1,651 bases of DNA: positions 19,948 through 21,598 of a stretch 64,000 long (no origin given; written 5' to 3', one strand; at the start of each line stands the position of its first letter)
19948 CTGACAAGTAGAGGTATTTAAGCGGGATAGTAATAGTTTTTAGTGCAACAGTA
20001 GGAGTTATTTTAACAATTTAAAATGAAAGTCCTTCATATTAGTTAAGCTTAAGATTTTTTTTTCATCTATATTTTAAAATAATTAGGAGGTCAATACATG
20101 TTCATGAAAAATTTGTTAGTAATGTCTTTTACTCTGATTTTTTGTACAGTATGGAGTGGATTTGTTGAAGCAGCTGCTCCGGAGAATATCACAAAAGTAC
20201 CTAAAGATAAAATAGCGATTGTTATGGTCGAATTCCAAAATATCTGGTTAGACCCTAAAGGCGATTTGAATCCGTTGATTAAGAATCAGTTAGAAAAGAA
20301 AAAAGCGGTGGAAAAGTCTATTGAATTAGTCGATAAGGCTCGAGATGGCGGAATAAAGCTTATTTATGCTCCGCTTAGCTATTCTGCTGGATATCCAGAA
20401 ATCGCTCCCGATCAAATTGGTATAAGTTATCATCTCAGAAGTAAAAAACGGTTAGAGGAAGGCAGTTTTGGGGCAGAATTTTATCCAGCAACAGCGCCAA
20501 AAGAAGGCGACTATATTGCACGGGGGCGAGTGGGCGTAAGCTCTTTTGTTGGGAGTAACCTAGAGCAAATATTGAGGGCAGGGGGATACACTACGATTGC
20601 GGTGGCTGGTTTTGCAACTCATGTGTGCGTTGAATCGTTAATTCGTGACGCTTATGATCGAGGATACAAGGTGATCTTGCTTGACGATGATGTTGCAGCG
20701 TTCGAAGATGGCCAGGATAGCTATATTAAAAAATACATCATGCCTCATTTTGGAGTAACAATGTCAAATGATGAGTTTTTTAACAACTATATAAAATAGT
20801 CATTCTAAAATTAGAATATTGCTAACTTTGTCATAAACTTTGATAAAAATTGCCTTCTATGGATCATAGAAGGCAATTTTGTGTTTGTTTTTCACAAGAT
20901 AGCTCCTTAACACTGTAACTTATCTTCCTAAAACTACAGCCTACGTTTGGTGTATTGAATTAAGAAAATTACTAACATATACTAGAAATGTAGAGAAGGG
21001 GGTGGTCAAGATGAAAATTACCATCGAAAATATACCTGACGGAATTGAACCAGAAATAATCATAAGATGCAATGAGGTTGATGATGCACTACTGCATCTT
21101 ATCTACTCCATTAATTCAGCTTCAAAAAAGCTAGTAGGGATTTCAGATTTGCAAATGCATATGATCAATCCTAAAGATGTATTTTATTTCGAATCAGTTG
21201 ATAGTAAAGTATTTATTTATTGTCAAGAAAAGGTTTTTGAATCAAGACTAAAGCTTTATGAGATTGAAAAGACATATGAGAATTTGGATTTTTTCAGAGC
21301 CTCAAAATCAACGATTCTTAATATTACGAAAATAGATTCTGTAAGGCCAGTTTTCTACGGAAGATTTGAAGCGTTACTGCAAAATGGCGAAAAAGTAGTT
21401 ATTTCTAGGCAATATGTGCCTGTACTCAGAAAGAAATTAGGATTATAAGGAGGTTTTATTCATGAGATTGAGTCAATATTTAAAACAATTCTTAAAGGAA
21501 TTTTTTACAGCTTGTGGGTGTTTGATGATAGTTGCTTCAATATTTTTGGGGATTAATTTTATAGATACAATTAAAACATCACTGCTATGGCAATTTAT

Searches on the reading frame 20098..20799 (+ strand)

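Call 19: search_protein_families(library=pfam, proteins=[window:20098-20799:+], max_evalue=0.00001)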
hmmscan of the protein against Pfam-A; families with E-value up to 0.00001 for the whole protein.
window:20098-20799:+ (233 aa): 1 family
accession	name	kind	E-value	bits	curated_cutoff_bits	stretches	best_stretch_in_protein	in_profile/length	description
PF00857.26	Isochorismatase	-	2.8e-30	106.1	27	1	40-225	2-174/175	Isochorismatase domain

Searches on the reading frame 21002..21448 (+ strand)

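Call 19: search_protein_families(library=pfam, proteins=[window:21002-21448:+], max_evalue=0.00001)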
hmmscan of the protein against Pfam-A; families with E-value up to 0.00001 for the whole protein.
window:21002-21448:+ (148 aa): 1 family
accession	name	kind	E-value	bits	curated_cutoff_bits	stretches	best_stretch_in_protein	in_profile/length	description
PF04397.21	LytTR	-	1.3e-24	86.7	22.6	1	52-146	3-97/98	LytTr DNA-binding domain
